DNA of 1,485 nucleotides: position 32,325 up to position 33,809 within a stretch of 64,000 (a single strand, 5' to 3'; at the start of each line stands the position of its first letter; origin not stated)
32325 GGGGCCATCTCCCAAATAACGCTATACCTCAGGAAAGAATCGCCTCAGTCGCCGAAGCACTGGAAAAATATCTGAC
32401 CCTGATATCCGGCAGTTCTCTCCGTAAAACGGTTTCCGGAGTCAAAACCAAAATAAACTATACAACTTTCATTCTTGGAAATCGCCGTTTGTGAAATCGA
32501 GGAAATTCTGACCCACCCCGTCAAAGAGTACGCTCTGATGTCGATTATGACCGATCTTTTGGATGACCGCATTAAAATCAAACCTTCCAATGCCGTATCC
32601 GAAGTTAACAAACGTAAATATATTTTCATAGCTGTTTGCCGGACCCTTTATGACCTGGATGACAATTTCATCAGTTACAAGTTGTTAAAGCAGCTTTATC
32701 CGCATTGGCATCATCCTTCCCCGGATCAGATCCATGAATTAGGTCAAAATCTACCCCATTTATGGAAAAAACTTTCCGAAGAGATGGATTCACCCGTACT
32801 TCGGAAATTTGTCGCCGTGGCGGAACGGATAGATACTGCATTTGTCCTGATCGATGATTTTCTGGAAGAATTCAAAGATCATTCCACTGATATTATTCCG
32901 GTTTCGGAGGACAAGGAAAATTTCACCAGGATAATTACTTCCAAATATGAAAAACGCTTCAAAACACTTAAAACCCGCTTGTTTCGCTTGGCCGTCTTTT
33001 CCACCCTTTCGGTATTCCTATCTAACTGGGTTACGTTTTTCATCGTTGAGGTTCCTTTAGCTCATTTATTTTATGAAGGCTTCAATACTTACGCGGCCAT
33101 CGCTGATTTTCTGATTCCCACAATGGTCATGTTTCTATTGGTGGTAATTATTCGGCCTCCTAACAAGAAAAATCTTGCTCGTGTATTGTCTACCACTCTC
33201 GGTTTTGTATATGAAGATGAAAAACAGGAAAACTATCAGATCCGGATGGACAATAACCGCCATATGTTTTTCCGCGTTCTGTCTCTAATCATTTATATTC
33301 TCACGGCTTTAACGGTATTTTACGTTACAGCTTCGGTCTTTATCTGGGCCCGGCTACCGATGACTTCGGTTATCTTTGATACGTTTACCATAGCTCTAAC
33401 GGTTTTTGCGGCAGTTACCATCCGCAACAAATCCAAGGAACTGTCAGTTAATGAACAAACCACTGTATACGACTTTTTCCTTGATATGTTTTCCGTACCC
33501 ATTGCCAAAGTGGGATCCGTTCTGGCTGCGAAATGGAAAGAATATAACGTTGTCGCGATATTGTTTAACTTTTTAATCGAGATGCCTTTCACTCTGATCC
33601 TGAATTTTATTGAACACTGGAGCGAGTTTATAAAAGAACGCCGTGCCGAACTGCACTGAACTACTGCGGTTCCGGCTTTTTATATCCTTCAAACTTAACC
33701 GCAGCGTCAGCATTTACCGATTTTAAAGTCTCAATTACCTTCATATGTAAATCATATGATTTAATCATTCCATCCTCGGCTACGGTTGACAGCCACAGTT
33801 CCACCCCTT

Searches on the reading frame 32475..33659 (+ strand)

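Call 6: search_protein_families(library=pfam, proteins=[window:32475-33659:+], max_evalue=0.01)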
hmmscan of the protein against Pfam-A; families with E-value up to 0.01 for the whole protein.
window:32475-33659:+ (394 aa): 0 families

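Call 7: search_protein_families(library=ncbifam, proteins=[window:32475-33659:+], max_evalue=0.1)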
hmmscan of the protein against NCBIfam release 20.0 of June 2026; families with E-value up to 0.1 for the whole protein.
window:32475-33659:+ (394 aa): 2 families
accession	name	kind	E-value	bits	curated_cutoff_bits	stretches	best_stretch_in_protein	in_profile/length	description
NF033634.1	SLATT_1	domain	0.00077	19.4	41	1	251-332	10-89/132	SLATT domain-containing protein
NF052597.1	FILTED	domain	0.063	13.6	40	0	247-316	33-95/110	FILTED domain-containing surface protein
